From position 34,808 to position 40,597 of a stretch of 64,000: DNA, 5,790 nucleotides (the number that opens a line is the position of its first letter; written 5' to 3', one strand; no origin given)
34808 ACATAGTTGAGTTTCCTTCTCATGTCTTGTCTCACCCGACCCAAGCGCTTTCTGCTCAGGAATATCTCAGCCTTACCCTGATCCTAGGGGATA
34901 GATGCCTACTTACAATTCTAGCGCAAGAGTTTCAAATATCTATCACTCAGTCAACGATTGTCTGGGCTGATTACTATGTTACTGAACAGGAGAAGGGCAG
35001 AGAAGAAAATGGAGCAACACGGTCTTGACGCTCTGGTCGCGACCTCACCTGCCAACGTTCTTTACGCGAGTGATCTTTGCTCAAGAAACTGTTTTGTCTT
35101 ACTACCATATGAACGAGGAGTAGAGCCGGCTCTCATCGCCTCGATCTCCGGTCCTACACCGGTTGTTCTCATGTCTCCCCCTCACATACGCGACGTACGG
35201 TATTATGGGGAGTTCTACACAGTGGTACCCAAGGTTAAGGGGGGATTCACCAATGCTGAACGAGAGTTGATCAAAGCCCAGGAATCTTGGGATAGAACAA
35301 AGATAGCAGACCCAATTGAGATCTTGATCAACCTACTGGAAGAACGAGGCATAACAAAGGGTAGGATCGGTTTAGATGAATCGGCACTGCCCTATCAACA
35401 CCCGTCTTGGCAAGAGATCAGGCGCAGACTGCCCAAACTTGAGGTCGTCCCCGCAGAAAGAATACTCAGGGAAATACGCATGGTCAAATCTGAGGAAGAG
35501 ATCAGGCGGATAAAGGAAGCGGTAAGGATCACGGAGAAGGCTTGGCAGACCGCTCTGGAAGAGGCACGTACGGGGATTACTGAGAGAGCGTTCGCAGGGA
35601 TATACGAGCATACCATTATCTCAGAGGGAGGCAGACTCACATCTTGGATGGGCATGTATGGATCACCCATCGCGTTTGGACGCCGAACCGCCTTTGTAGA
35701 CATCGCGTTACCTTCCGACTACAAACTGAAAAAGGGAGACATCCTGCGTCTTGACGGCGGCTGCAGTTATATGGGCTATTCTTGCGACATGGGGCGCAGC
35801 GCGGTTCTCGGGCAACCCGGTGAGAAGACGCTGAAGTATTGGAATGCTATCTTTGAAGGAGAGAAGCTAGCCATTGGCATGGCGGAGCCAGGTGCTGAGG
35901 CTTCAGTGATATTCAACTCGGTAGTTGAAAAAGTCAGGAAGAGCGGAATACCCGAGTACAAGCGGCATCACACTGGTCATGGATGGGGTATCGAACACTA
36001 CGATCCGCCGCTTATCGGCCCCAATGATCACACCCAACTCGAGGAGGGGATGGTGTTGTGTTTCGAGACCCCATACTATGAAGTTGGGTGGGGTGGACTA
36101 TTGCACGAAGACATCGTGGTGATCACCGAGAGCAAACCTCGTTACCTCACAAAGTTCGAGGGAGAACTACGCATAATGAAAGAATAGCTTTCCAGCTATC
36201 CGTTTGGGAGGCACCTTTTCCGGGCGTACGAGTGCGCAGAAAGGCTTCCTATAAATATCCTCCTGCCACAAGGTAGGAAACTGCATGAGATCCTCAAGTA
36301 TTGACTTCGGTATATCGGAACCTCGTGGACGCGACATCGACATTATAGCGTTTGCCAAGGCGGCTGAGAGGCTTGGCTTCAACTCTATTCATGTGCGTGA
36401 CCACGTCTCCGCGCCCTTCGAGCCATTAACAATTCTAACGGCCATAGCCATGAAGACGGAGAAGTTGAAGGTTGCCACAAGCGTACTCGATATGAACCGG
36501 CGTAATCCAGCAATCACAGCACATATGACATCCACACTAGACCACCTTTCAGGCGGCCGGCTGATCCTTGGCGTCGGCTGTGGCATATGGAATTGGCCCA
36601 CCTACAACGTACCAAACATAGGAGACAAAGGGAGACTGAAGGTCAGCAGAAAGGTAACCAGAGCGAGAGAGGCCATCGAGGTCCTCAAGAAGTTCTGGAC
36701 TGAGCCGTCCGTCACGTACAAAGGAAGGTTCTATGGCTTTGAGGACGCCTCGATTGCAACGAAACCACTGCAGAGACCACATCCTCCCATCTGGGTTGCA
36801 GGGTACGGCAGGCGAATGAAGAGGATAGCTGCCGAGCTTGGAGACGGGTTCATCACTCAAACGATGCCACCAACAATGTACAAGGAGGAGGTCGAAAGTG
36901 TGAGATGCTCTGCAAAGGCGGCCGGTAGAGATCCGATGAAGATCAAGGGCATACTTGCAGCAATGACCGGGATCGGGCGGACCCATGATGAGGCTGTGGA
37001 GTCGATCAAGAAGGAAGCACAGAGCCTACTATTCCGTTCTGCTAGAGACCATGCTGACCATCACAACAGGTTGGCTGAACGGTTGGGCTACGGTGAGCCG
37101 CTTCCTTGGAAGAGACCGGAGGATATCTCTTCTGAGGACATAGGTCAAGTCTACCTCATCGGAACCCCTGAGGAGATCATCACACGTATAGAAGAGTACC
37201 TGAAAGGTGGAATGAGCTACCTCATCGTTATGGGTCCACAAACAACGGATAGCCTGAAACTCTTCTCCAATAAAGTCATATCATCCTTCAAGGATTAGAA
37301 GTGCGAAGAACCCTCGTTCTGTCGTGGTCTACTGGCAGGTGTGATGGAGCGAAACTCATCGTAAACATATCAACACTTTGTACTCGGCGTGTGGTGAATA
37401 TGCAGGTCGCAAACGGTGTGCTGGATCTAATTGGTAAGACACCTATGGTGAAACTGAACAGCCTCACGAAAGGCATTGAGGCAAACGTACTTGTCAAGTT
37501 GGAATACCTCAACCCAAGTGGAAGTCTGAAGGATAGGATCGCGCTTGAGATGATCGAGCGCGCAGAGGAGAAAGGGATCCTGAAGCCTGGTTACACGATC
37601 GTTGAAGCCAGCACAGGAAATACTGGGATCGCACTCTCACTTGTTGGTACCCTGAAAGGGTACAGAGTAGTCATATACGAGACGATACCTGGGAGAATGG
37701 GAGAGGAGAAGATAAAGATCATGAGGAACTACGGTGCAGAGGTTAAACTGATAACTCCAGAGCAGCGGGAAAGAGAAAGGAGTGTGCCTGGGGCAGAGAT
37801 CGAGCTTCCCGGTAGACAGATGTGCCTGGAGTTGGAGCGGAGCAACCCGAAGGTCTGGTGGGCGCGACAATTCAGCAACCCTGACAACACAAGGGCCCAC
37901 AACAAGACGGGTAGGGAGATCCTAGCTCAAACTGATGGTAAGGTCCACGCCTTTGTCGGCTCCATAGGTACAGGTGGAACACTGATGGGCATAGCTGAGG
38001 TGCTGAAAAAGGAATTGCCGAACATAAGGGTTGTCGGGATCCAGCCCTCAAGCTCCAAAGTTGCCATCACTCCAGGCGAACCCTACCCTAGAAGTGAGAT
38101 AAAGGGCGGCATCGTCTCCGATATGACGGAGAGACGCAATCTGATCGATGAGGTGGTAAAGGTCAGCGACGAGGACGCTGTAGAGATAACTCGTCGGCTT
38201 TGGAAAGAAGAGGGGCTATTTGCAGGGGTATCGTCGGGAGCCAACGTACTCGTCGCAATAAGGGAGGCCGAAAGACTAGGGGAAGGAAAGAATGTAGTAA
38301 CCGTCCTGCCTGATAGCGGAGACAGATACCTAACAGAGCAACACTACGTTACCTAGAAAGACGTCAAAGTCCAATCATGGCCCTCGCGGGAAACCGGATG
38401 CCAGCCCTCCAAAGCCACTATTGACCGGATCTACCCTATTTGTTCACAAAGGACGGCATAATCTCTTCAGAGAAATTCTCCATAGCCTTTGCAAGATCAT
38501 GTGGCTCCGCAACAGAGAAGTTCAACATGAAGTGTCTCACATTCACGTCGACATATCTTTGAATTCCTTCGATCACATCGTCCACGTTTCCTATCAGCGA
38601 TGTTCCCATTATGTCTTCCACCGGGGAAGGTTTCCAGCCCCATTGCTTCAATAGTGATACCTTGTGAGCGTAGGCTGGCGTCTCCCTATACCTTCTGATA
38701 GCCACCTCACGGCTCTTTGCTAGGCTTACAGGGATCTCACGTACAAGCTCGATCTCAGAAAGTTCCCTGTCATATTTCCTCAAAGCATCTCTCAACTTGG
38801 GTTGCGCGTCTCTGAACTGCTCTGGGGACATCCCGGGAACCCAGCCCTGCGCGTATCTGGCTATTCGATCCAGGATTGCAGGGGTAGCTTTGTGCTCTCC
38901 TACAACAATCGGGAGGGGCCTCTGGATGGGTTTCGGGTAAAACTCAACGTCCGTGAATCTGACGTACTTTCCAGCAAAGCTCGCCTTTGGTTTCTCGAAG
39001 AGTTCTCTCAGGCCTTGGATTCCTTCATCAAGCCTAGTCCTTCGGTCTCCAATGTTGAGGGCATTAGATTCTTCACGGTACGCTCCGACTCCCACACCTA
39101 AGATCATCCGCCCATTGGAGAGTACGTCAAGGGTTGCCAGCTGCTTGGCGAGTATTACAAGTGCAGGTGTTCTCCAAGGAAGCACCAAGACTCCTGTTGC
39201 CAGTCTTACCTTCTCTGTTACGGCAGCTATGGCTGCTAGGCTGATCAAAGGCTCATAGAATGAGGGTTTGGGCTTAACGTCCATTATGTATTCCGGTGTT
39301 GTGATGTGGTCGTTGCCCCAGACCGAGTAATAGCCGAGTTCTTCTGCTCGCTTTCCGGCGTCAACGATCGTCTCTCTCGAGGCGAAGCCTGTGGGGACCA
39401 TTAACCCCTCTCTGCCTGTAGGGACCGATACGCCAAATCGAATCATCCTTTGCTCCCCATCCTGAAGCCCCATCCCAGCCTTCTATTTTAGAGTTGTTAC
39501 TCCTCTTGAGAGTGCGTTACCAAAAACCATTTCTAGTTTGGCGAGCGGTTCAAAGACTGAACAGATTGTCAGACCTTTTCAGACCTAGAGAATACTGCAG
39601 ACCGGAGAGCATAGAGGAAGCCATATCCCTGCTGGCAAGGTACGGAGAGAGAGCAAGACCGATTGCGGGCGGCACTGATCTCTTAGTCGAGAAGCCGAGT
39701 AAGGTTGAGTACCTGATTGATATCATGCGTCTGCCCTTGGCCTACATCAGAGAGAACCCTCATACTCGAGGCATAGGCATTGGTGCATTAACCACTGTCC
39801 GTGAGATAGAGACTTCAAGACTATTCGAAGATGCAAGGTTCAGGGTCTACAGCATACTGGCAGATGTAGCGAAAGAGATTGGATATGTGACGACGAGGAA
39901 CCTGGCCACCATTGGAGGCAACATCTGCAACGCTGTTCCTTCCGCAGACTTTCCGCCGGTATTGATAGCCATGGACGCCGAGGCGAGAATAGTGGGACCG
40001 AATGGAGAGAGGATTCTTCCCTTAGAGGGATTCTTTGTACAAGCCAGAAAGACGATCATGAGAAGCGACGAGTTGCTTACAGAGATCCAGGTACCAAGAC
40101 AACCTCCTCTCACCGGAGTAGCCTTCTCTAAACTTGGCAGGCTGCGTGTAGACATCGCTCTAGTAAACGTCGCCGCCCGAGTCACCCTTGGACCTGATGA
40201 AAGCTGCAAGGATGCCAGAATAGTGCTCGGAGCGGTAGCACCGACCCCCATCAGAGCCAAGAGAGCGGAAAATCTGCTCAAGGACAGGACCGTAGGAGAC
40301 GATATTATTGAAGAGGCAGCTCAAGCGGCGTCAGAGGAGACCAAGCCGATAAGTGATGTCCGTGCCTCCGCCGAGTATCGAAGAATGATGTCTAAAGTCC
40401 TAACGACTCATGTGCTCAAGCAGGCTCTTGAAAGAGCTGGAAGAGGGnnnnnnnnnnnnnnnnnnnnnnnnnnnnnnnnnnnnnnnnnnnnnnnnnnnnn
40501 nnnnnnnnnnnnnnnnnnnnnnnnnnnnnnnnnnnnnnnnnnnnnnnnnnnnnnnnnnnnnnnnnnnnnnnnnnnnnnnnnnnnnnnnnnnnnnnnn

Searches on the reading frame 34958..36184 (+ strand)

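Call 31: search_protein_families(library=pfam, proteins=[window:34958-36184:+], max_evalue=0.0001)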
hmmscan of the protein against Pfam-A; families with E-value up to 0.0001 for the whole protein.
window:34958-36184:+ (409 aa): 2 families
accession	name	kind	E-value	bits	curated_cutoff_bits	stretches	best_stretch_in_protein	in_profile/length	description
PF00557.29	Peptidase_M24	-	2.6e-39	135.6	23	1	184-391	2-208/208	Metallopeptidase family M24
PF01321.24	Creatinase_N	-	9.9e-12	45.9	22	1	97-176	49-128/128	Creatinase/Prolidase N-terminal domain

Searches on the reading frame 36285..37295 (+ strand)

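Call 31: search_protein_families(library=pfam, proteins=[window:36285-37295:+], max_evalue=0.0001)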
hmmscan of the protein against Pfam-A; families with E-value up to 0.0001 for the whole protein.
window:36285-37295:+ (337 aa): 1 family
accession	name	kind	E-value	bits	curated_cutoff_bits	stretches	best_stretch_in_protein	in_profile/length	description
PF00296.26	Bac_luciferase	-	1.3e-59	202.5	27.9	1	19-310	24-312/314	Luciferase-like monooxygenase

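Call 61: search_protein_families(library=ncbifam, proteins=[window:36285-37295:+], max_evalue=0.00001)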
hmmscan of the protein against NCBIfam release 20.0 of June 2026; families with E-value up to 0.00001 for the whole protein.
window:36285-37295:+ (337 aa): 30 families (the best 25 are shown)
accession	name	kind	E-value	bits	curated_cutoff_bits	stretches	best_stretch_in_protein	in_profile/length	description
TIGR03619.1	F420_Rv2161c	subfamily_domain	7.9e-45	153.4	166.9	1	22-239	2-230/247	TIGR03619 family F420-dependent LLM class oxidoreductase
TIGR03560.1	F420_Rv1855c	subfamily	1.3e-36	126.5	231.4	1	19-221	14-223/227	TIGR03560 family F420-dependent LLM class oxidoreductase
TIGR03555.1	F420_mer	equivalog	1.9e-35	122.8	348.7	1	13-332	7-324/325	5,10-methylenetetrahydromethanopterin reductase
NF002619.0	PRK02271.1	equivalog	8.2e-35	120.6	276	1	18-335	14-328/329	5,10-methylenetetrahydromethanopterin reductase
TIGR03621.1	F420_MSMEG_2516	subfamily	3.2e-34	118.4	213.15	1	17-322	13-285/295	TIGR03621 family F420-dependent LLM class oxidoreductase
TIGR04021.1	LLM_DMSO2_sfnG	equivalog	1.2e-30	107.1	382.95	1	24-334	34-344/350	dimethylsulfone monooxygenase SfnG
TIGR03559.1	F420_Rv3520c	subfamily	1.4e-26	93.4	335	1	23-273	18-271/325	LLM class F420-dependent oxidoreductase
TIGR03565.1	alk_sulf_monoox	equivalog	3.9e-26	91.9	518.2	1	23-216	32-218/346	FMNH2-dependent alkanesulfonate monooxygenase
NF001939.1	PRK00719.1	subfamily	4.3e-25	88.3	510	1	22-216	31-218/373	alkanesulfonate monooxygenase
TIGR03617.1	F420_MSMEG_2256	subfamily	5.5e-24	84.7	278.15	1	24-250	1-225/318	TIGR03617 family F420-dependent LLM class oxidoreductase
TIGR03557.1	F420_G6P_family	subfamily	5e-23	81.7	210.4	1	19-334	14-313/316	TIGR03557 family F420-dependent LLM class oxidoreductase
TIGR03857.1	F420_MSMEG_2249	hypoth_equivalog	5.2e-23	81.8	218.4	1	20-238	16-224/329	TIGR03857 family LLM class F420-dependent oxidoreductase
TIGR03860.1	FMN_nitrolo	subfamily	1.4e-22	80.2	279.7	2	143-251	186-293/422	NtaA/DmoA family FMN-dependent monooxygenase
TIGR03564.1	F420_MSMEG_4879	subfamily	2e-22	80.1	234.25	1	20-243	1-209/265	TIGR03564 family F420-dependent LLM class oxidoreductase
TIGR03842.1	F420_CPS_4043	hypoth_equivalog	5.3e-22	78.3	295.45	1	20-242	15-220/329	TIGR03842 family LLM class F420-dependent oxidoreductase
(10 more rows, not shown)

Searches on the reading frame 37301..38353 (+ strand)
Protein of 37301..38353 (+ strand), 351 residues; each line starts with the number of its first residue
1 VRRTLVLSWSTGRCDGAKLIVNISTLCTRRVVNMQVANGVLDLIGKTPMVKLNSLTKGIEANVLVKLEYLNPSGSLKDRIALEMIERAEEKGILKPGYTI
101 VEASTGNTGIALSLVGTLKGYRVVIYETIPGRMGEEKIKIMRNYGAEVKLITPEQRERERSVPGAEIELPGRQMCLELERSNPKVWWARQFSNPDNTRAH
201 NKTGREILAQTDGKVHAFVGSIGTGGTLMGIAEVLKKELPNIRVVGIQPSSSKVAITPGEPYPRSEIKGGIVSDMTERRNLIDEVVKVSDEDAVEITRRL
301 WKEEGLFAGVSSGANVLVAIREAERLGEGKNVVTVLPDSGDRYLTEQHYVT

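Call 31: search_protein_families(library=pfam, proteins=[window:37301-38353:+], max_evalue=0.0001)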
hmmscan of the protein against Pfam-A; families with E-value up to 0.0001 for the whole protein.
window:37301-38353:+ (351 aa): 1 family
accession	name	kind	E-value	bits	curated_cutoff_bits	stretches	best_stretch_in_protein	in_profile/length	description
PF00291.31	PALP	-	4.8e-72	243.2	35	1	41-338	2-295/295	Pyridoxal-phosphate dependent enzyme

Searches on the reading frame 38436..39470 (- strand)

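Call 31: search_protein_families(library=pfam, proteins=[window:38436-39470:-], max_evalue=0.0001)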
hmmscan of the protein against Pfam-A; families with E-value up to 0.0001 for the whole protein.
window:38436-39470:- (344 aa): 1 family
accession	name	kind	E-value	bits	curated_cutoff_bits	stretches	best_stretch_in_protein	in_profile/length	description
PF00296.26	Bac_luciferase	-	2e-46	159.3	27.9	1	11-311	2-312/314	Luciferase-like monooxygenase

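Call 61: search_protein_families(library=ncbifam, proteins=[window:38436-39470:-], max_evalue=0.00001)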
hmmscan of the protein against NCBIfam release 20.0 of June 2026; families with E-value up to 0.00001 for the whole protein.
window:38436-39470:- (344 aa): 29 families (the best 25 are shown)
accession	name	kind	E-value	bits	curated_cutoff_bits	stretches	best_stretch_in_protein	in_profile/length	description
TIGR03619.1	F420_Rv2161c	subfamily_domain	9.7e-54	182.6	166.9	1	38-257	3-231/247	TIGR03619 family F420-dependent LLM class oxidoreductase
TIGR03560.1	F420_Rv1855c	subfamily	2.4e-32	112.5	231.4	1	33-241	13-223/227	TIGR03560 family F420-dependent LLM class oxidoreductase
TIGR03571.1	lucif_BA3436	subfamily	4.9e-30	104.8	303.9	1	11-218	12-212/304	TIGR03571 family LLM class oxidoreductase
TIGR03854.1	F420_MSMEG_3544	hypoth_equivalog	4.1e-23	82.1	295.6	1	72-242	41-210/290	TIGR03854 family LLM class F420-dependent oxidoreductase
TIGR03621.1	F420_MSMEG_2516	subfamily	1.1e-21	77.2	213.15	1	29-191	10-156/295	TIGR03621 family F420-dependent LLM class oxidoreductase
NF002619.0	PRK02271.1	equivalog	6e-20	71.8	276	1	33-267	14-232/329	5,10-methylenetetrahydromethanopterin reductase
TIGR04465.1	ArgArg_F420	equivalog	4.6e-19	68.7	470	1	32-212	59-234/364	F420-dependent hydroxymycolic acid dehydrogenase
TIGR03856.1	F420_MSMEG_2906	subfamily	5.1e-19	68.8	243.7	1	25-244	8-208/249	LLM class F420-dependent oxidoreductase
TIGR03555.1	F420_mer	equivalog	8.7e-19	68.1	348.7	1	40-260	19-224/325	5,10-methylenetetrahydromethanopterin reductase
TIGR03858.1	LLM_2I7G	subfamily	2e-18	66.4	462.25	1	74-340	58-335/337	Atu2307/SP_0267 family LLM class monooxygenase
TIGR04021.1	LLM_DMSO2_sfnG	equivalog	1.1e-16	61.2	382.95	1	77-340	66-344/350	dimethylsulfone monooxygenase SfnG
TIGR03557.1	F420_G6P_family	subfamily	1.4e-15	57.2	210.4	1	33-270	13-236/316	TIGR03557 family F420-dependent LLM class oxidoreductase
TIGR04020.1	seco_metab_LLM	subfamily_domain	1.5e-14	53.9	244.45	1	34-191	20-170/341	MupA/Atu3671 family FMN-dependent luciferase-like monooxygenase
TIGR03559.1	F420_Rv3520c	subfamily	1.6e-14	53.7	335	1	76-128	42-92/325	LLM class F420-dependent oxidoreductase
TIGR03554.1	F420_G6P_DH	equivalog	7.2e-14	51.5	420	1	29-339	13-328/331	glucose-6-phosphate dehydrogenase (coenzyme-F420)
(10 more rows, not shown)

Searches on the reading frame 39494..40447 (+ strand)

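Call 31: search_protein_families(library=pfam, proteins=[window:39494-40447:+], max_evalue=0.0001)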
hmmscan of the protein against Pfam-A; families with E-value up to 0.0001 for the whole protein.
window:39494-40447:+ (318 aa): 2 families
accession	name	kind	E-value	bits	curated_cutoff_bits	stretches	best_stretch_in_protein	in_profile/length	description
PF00941.27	FAD_binding_5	-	1.9e-41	142.2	27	1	33-202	4-169/170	FAD binding domain in molybdopterin dehydrogenase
PF03450.22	CO_deh_flav_C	-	5e-28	97.7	25.5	1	210-310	2-101/102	CO dehydrogenase flavoprotein C-terminal domain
